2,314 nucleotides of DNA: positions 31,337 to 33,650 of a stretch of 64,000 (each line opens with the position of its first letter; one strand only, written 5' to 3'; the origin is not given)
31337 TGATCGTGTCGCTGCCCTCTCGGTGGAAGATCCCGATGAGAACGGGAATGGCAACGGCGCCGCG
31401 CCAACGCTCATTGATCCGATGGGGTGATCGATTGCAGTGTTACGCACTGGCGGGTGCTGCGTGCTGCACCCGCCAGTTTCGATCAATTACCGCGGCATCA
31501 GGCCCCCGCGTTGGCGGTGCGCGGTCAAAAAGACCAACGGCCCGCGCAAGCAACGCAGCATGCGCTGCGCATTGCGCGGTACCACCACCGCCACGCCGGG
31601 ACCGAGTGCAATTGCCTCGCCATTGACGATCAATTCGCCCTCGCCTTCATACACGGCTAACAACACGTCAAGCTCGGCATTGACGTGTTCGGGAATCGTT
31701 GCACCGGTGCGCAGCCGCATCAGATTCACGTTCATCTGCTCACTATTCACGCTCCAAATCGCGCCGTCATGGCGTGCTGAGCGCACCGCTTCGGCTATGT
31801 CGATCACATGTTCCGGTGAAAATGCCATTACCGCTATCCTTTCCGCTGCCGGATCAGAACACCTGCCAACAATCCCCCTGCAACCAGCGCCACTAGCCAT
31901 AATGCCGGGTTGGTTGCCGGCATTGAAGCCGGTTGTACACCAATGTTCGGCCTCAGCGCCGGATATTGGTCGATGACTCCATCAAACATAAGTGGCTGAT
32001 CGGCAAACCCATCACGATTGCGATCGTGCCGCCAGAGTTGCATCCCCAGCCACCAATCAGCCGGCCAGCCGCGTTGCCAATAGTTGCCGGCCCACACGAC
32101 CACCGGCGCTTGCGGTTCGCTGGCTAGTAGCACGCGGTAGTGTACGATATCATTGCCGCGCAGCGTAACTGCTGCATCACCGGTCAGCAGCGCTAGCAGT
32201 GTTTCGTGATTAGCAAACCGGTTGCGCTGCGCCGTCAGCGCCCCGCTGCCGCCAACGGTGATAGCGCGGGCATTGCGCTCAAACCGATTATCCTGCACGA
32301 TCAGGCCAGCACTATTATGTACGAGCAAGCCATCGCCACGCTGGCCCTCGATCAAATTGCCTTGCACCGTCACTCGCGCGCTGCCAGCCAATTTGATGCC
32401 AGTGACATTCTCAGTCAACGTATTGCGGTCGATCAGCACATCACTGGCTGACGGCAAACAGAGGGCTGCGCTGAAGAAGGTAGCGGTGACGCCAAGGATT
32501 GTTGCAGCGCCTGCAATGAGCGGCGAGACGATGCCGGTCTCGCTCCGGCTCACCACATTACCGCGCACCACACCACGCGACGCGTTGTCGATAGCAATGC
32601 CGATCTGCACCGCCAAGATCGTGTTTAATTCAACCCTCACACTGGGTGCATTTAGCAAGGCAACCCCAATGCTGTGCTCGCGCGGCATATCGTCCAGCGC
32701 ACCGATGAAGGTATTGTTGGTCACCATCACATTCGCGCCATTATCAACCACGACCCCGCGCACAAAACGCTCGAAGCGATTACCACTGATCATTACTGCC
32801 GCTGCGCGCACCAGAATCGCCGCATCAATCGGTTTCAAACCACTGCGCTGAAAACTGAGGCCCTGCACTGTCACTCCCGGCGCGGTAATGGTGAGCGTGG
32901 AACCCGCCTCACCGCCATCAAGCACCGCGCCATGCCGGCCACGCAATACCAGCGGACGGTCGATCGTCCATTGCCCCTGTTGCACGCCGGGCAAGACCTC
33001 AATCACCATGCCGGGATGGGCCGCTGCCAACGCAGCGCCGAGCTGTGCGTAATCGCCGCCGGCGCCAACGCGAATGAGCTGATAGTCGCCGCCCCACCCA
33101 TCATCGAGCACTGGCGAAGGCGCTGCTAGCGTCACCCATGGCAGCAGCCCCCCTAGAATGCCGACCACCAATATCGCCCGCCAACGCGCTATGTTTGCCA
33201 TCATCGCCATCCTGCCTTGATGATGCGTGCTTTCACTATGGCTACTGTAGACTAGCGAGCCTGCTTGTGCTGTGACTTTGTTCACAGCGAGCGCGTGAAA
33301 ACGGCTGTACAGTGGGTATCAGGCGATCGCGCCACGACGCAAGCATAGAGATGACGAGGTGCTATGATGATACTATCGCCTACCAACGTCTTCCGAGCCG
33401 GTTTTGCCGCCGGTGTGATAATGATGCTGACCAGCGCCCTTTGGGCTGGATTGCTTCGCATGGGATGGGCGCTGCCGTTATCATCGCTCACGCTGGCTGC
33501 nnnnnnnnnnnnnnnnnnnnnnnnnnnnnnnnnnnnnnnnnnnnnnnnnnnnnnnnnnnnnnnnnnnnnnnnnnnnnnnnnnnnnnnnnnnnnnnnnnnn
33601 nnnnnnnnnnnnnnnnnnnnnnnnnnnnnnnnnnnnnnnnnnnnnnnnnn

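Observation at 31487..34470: Mirror-symmetric bidirectional Crp/Fnr promoter driving an NnrS-like gene and a NosD-like/cupin pair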

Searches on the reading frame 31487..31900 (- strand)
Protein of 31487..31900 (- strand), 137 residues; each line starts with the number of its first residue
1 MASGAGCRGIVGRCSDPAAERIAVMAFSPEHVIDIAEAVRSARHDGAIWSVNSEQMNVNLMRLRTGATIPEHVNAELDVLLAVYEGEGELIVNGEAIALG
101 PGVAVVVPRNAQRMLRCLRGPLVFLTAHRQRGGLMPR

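Call 3: search_protein_families(library=pfam, proteins=[window:31487-31900:-], max_evalue=0.01)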
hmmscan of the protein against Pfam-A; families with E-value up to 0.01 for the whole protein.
window:31487-31900:- (137 aa): 1 family
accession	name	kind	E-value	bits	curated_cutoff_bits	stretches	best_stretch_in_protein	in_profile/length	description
PF07883.17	Cupin_2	-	1.4e-07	31.6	27.2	1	60-117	2-58/70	Cupin domain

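Call 4: search_protein_families(library=ncbifam, proteins=[window:31487-31900:-], max_evalue=0.01)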
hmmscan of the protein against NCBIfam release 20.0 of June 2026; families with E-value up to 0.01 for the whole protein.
window:31487-31900:- (137 aa): 0 families

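Call 79: search_protein_families(library=ncbifam, proteins=[window:31487-31828:-], max_evalue=0.001)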
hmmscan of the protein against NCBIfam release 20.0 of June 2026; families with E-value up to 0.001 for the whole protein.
window:31487-31828:- (113 aa): 0 families

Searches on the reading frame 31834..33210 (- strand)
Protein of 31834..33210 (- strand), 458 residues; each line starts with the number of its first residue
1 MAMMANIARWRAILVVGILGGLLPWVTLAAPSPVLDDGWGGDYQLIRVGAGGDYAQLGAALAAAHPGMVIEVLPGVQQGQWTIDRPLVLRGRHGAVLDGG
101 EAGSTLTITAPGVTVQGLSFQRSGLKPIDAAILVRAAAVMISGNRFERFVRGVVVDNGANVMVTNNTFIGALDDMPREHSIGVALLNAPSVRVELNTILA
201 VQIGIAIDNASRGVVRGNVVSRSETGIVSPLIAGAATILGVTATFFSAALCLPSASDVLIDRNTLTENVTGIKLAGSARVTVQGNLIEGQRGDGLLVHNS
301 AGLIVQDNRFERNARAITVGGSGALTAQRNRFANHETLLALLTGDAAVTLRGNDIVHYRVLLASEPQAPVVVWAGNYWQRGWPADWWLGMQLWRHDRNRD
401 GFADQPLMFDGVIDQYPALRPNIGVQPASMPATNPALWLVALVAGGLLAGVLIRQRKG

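Call 3: search_protein_families(library=pfam, proteins=[window:31834-33210:-], max_evalue=0.01)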
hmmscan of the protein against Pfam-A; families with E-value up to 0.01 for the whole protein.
window:31834-33210:- (458 aa): 3 families
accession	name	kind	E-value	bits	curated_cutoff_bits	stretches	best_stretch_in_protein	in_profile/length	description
PF13229.12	Beta_helix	-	2.1e-27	96.1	25.9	2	242-355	40-158/158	Right handed beta helix region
PF05048.19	NosD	-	2e-22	80.1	23.6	2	237-379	50-208/212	Periplasmic copper-binding protein (NosD)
PF12708.12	Pect-lyase_RHGA_epim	-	2.3e-05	24.7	27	1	255-355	102-205/213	Rhamnogalacturonase A/epimerase, pectate lyase-like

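Call 4: search_protein_families(library=ncbifam, proteins=[window:31834-33210:-], max_evalue=0.01)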
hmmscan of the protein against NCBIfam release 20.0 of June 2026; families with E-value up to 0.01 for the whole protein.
window:31834-33210:- (458 aa): 3 families
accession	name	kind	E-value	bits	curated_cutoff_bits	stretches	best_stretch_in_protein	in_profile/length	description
TIGR04247.1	NosD_copper_fam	subfamily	1.1e-43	149.3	300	2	58-222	2-169/377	nitrous oxide reductase family maturation protein NosD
TIGR03804.1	para_beta_helix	repeat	1.7e-10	40.4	19.45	1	271-313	1-42/44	parallel beta-helix repeat protein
TIGR03805.1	beta_helix_1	subfamily_domain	0.00073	18.7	141.5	1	255-344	138-220/314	parallel beta-helix domain-containing protein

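Call 51: find_homologous_proteins(query=window:31834-33210:-)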
Query window:31834-33210:- (458 aa): 24 proteins with E <= 0.001 among 8000 candidates.
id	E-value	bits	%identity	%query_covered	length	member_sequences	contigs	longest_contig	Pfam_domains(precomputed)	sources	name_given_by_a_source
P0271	1.5e-282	955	97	100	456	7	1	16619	PF13229.13,PF05048.20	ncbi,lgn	-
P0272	3.7e-259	878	89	100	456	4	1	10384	PF13229.13,PF12708.13,PF05048.20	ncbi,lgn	-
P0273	8.9e-249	844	86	100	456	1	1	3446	PF13229.13,PF05048.20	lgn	-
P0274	2.7e-219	747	77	99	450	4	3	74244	PF13229.13,PF05048.20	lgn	-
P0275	6.7e-163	561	61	100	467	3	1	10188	PF13229.13,PF05048.20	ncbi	-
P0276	2.3e-141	490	56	87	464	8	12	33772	PF13229.13,PF05048.20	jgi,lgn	jgi:nitrous oxidase accessory protein NosD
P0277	3.7e-141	489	54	92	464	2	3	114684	PF13229.13,PF05048.20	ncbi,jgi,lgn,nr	ncbi:MAG: hypothetical protein KatS3mg056_3734 [Chloroflexus sp.]|nr:MAG: hypothetical protein D6716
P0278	8.5e-136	472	53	92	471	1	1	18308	PF13229.13,PF05048.20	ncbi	-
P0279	4.6e-134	466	54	87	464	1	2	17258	PF13229.13,PF05048.20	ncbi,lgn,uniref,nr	ncbi:right-handed parallel beta-helix repeat-containing protein [Chloroflexus sp.]|uniref:right-hand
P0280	3.4e-120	420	49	92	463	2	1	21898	PF13229.13,PF05048.20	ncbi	-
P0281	8.6e-117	409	55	75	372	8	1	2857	PF13229.13,PF05048.20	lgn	-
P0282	2.1e-50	190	38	80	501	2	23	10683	PF13229.13,PF05048.20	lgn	-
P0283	6.7e-50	188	38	79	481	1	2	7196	PF13229.13,PF05048.20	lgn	-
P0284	8.6e-48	181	36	81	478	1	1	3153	PF13229.13,PF05048.20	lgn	-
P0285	1.3e-38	151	35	82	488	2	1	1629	PF13229.13,PF05048.20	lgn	-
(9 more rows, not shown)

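Call 53: find_encoding_contigs(protein=P0274, flank=10000, max_places=1)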
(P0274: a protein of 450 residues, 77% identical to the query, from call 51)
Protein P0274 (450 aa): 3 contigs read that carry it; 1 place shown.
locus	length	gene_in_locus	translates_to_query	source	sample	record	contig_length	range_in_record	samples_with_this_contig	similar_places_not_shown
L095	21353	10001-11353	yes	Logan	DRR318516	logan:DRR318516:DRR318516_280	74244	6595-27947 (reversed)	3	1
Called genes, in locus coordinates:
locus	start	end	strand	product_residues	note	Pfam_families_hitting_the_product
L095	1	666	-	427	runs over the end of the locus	PF07690:MFS_1, PF00083:Sugar_tr, PF05977:MFS_3 (weak), PF12832:MFS_1_like (faint), PF07690:MFS_1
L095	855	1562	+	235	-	PF07261:DnaB_2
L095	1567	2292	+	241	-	PF01695:IstB_IS21, PF00308:Bac_DnaA, PF00004:AAA (weak)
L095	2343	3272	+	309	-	PF02729:OTCace_N, PF00185:OTCace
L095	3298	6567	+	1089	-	PF00515:TPR_1 (faint), PF07719:TPR_2 (faint), PF09976:TPR_21 (faint), PF13432:TPR_16 (weak), PF14559:TPR_19 (weak), PF13424:TPR_12 (weak), PF13432:TPR_16 (weak), PF13424:TPR_12 (weak), +15 more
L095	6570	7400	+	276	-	PF02457:DAC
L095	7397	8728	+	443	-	PF07949:YbbR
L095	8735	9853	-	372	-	-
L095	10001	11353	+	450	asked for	PF13229:Beta_helix, PF05048:NosD, PF13229:Beta_helix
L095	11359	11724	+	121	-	PF07883:Cupin_2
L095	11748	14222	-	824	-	PF00521:DNA_topoisoIV, PF03989:DNA_gyraseA_C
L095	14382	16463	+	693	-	PF03190:Thioredox_DsbH, PF13899:Thioredoxin_7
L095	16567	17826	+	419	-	PF13439:Glyco_transf_4, PF13579:Glyco_trans_4_4, PF20706:GT4-conflict, PF00534:Glycos_transf_1, PF13692:Glyco_trans_1_4, PF13524:Glyco_trans_1_2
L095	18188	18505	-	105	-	-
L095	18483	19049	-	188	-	PF13302:Acetyltransf_3, PF13420:Acetyltransf_4 (weak), PF00583:Acetyltransf_1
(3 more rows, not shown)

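Call 54: find_encoding_contigs(protein=P0280, flank=8000, max_places=1)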
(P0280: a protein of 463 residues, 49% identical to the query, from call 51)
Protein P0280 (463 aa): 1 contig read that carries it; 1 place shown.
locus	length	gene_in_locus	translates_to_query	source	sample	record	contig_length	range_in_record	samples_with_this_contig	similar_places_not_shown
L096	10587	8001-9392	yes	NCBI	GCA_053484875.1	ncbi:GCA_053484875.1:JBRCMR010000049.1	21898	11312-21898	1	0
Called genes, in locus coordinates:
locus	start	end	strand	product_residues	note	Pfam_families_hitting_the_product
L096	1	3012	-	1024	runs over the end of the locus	PF00672:HAMP, PF00512:HisKA, PF02518:HATPase_c, PF00072:Response_reg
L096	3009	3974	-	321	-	PF01547:SBP_bac_1, PF13416:SBP_bac_8, PF13531:SBP_bac_11 (weak), PF13343:SBP_bac_6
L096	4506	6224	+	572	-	PF01368:DHH, PF02272:DHHA1, PF17768:RecJ_OB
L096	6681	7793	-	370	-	-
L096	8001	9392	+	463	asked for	PF05048:NosD (weak), PF13229:Beta_helix (weak), PF05048:NosD, PF13229:Beta_helix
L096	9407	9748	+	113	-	PF07883:Cupin_2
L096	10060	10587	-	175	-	?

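Call 55: find_encoding_contigs(protein=P0282, flank=6000, max_places=2)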
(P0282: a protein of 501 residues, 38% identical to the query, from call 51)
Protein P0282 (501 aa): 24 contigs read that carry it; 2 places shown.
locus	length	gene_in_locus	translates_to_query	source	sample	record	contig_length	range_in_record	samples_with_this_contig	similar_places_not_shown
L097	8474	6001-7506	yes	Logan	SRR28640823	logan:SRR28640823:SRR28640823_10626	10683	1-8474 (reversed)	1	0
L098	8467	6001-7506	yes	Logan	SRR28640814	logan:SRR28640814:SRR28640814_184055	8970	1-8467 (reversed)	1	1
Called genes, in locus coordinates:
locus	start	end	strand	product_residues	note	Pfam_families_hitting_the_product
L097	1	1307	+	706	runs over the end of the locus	PF00033:Cytochrome_B, PF13631:Cytochrom_B_N_2 (weak), PF00037:Fer4 (weak), PF12838:Fer4_7, PF13187:Fer4_9, PF13237:Fer4_10 (weak), PF00037:Fer4 (weak), PF02662:FlpD (weak), +6 more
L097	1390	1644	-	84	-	-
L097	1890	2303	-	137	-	PF04405:ScdA_N (weak), PF10006:DUF2249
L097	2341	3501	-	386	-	-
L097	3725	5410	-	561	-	PF14690:Zn_ribbon_ISL3, PF01610:DDE_Tnp_ISL3, PF02796:HTH_7 (faint), PF01610:DDE_Tnp_ISL3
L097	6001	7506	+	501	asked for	PF13229:Beta_helix, PF05048:NosD, PF13229:Beta_helix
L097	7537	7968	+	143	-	PF00034:Cytochrom_C, PF13442:Cytochrome_CBB3 (faint)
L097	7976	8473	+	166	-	?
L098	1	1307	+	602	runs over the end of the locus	?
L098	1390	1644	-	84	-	-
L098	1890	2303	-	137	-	PF04405:ScdA_N (weak), PF10006:DUF2249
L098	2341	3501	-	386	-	-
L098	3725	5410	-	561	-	PF14690:Zn_ribbon_ISL3, PF01610:DDE_Tnp_ISL3, PF02796:HTH_7 (faint), PF01610:DDE_Tnp_ISL3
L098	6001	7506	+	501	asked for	PF13229:Beta_helix, PF05048:NosD, PF13229:Beta_helix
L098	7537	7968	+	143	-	PF00034:Cytochrom_C, PF13442:Cytochrome_CBB3 (faint)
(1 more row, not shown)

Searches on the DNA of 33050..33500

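Call 59: search_rna_families(source=window, start=33050, end=33500, threshold=evalue, max_evalue=1)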
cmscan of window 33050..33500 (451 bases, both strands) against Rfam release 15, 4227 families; matches with E-value up to 1: 1.
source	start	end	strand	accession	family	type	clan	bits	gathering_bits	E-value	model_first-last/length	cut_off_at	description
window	33362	33466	+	RF01498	Afu_190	Gene; snRNA; snoRNA; CD-box;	-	15.5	35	0.88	1-100/100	no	A. fumigatus snoRNA Afu_190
